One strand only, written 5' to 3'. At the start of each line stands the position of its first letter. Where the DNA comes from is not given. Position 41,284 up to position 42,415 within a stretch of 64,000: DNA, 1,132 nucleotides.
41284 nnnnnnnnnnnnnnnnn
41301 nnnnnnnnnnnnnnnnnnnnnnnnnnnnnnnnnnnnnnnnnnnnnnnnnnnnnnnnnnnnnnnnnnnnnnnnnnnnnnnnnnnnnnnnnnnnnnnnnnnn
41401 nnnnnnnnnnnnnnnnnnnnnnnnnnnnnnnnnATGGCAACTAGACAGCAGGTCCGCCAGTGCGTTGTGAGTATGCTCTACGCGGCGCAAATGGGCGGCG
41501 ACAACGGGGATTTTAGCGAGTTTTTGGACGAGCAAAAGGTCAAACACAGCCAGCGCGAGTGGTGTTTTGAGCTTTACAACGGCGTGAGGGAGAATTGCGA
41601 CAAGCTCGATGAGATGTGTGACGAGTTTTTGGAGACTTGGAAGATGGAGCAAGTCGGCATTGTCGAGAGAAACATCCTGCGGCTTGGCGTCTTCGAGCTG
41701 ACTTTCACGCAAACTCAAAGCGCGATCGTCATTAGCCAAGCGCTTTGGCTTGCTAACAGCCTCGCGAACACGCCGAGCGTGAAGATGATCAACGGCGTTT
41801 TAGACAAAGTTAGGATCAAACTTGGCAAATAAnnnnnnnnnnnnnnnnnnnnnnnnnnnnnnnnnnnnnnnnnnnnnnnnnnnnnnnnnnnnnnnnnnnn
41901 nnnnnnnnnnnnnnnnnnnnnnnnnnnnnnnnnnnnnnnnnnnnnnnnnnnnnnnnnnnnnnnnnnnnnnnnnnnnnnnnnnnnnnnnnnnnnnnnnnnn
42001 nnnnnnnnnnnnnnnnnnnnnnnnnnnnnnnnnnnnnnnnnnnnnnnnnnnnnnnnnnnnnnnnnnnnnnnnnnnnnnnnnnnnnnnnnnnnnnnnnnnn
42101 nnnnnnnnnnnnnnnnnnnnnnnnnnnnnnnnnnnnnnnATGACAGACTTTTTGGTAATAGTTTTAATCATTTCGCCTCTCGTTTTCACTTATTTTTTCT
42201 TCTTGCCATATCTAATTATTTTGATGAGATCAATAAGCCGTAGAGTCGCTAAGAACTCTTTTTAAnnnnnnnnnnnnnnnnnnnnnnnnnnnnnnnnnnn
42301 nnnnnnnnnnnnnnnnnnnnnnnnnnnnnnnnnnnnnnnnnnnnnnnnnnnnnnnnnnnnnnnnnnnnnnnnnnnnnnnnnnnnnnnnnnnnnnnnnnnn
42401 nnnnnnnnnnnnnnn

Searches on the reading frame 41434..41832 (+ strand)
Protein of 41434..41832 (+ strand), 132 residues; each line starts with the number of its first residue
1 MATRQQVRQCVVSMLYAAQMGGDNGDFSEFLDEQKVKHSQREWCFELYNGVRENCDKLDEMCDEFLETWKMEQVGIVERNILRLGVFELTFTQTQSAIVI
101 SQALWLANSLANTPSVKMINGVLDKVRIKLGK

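Call 59: find_encoding_contigs(protein=window:41434-41832:+, flank=3000, max_places=10)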
Protein window:41434-41832:+ (132 aa): 5 contigs read that carry it; 1 place shown.
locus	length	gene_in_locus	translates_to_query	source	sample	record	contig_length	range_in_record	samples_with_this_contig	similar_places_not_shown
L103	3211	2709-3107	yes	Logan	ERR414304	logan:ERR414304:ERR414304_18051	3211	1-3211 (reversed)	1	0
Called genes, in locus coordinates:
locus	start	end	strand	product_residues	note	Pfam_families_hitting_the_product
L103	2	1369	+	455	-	?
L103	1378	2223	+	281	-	PF00793:DAHP_synth_1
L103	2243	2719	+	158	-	PF00885:DMRL_synthase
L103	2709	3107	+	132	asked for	PF01029:NusB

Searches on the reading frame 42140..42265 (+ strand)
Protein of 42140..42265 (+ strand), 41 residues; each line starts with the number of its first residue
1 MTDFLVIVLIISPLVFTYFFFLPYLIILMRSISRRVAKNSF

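Call 60: find_encoding_contigs(protein=window:42140-42265:+, flank=2500, max_places=10)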
Protein window:42140-42265:+ (41 aa): no gene with exactly this product is on record in the collection.
